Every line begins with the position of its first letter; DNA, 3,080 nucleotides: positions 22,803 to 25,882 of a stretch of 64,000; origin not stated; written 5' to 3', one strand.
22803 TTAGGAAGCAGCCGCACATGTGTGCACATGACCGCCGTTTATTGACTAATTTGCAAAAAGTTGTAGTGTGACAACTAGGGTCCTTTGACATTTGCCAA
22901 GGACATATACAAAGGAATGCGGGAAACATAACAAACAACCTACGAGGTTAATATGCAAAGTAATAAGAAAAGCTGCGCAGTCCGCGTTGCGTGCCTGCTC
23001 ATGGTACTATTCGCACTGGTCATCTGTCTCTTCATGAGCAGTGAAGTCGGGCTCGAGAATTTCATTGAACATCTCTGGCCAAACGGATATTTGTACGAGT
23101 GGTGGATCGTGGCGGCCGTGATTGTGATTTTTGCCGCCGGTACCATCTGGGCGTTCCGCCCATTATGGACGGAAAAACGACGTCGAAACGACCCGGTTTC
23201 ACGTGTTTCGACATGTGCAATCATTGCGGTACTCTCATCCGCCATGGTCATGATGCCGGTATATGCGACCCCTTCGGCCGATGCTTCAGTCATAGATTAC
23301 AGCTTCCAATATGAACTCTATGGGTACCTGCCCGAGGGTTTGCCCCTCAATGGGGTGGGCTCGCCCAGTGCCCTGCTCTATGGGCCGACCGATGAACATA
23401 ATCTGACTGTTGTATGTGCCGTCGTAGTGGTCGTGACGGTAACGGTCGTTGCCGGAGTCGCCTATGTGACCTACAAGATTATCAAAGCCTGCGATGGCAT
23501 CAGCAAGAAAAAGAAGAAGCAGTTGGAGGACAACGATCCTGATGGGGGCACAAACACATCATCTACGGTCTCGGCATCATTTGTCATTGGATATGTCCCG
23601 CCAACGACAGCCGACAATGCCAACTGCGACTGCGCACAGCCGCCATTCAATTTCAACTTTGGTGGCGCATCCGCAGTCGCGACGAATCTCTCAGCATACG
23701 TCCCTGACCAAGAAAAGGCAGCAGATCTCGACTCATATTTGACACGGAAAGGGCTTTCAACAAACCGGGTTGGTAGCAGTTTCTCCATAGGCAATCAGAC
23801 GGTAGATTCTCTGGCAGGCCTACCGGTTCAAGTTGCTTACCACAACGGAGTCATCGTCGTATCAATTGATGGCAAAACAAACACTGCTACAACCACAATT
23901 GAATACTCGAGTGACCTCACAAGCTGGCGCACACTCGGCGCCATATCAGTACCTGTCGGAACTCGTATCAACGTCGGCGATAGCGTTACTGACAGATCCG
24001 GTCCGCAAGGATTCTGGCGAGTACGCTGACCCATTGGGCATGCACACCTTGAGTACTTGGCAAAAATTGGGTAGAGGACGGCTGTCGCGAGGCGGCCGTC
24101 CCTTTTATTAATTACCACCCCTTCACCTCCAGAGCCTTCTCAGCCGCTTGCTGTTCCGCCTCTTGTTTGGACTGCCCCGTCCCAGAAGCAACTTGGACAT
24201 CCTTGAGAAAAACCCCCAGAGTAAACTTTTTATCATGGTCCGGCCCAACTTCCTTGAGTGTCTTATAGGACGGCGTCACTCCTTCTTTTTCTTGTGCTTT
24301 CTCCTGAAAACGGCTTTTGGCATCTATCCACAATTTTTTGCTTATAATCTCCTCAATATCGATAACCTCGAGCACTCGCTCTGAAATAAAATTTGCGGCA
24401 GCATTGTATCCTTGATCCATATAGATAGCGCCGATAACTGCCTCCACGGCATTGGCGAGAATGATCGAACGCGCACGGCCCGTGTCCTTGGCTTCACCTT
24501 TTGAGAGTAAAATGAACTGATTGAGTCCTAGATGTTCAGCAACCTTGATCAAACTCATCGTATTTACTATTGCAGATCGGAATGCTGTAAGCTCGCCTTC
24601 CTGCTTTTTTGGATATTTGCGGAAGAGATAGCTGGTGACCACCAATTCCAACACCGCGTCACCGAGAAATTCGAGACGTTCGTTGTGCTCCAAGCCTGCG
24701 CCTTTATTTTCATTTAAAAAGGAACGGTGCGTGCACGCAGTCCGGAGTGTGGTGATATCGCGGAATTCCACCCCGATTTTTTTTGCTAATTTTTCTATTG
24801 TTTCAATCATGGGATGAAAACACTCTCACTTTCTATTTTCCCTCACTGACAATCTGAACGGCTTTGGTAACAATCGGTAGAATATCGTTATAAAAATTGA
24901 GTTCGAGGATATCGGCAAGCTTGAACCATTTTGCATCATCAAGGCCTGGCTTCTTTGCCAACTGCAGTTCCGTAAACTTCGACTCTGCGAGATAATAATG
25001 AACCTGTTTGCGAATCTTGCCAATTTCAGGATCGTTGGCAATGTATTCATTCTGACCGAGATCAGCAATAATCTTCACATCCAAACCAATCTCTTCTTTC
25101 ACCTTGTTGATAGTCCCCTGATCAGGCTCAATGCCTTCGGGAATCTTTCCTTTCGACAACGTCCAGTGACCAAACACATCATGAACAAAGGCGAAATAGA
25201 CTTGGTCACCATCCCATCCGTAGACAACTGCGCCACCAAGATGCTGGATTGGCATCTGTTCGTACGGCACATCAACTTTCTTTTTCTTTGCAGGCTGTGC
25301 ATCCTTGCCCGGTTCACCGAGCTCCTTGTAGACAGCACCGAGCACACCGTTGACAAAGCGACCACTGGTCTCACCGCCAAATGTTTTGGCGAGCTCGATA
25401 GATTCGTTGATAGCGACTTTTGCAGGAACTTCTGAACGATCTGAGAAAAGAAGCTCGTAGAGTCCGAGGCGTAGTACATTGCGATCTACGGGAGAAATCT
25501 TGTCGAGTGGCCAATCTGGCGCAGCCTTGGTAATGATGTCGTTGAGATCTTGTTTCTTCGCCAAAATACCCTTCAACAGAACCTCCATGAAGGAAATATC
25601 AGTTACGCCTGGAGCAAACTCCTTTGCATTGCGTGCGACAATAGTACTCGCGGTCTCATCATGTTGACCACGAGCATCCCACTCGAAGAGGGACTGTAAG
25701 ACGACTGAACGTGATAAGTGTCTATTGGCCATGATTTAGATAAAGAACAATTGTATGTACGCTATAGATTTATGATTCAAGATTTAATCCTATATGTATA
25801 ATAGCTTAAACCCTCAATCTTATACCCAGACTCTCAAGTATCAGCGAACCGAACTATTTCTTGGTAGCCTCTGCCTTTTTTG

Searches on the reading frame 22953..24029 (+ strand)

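Call 9: search_protein_families(library=pfam, proteins=[window:22953-24029:+], max_evalue=0.01)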
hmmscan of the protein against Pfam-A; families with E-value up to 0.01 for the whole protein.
window:22953-24029:+ (358 aa): 4 families
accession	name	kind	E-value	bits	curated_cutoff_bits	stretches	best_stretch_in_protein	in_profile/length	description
PF13687.11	DUF4153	-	0.00018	21.3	27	1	9-105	87-188/373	Domain of unknown function (DUF4153)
PF08693.15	SKG6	-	0.0007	19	30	1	146-197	12-57/668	SKG6 family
PF17197.9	DUF5134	-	0.003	18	29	1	42-167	21-113/152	Domain of unknown function (DUF5134)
PF04290.18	DctQ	-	0.0072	16.7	28.3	1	10-104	26-121/132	Tripartite ATP-independent periplasmic transporters, DctQ component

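Call 21: search_protein_families(library=ncbifam, proteins=[window:22953-24029:+], max_evalue=0.01)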
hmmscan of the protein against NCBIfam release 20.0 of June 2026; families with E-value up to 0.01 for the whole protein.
window:22953-24029:+ (358 aa): 0 families

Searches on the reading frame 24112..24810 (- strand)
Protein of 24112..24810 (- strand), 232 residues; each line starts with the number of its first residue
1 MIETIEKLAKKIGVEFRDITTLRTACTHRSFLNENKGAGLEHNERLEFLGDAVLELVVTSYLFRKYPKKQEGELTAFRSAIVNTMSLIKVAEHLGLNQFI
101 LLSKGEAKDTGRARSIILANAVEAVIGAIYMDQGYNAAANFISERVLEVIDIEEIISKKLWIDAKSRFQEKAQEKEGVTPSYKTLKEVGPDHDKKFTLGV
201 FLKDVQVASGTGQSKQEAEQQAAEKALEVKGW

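Call 9: search_protein_families(library=pfam, proteins=[window:24112-24810:-], max_evalue=0.01)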
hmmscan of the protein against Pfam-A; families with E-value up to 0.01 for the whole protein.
window:24112-24810:- (232 aa): 5 families
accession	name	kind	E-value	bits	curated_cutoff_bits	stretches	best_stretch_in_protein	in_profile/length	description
PF14622.11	Ribonucleas_3_3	-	4.5e-39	134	35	1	20-148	3-126/128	Ribonuclease-III-like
PF00636.31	Ribonuclease_3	-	3.1e-27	95.8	27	1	44-134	1-102/102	Ribonuclease III domain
PF00035.32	dsrm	-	4e-17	63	23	1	164-229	1-65/66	Double-stranded RNA binding motif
PF22935.1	RM44_endonuclase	-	1.1e-10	42.1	27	1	9-129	10-139/139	Large ribosomal subunit protein mL44, endonuclease domain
PF24995.1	DSRM_2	-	5.9e-05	23.9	27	1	193-229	39-76/79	dsRNA binding domain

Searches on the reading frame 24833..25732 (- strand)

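Call 9: search_protein_families(library=pfam, proteins=[window:24833-25732:-], max_evalue=0.01)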
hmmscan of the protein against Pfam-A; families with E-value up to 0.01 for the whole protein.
window:24833-25732:- (299 aa): 2 families
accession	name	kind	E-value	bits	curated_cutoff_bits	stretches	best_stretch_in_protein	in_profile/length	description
PF01029.23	NusB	-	3.8e-32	111.9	23.1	1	7-136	3-133/133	NusB family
PF00293.34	NUDIX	-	2.6e-08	34.4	21.1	1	187-282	27-125/134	NUDIX domain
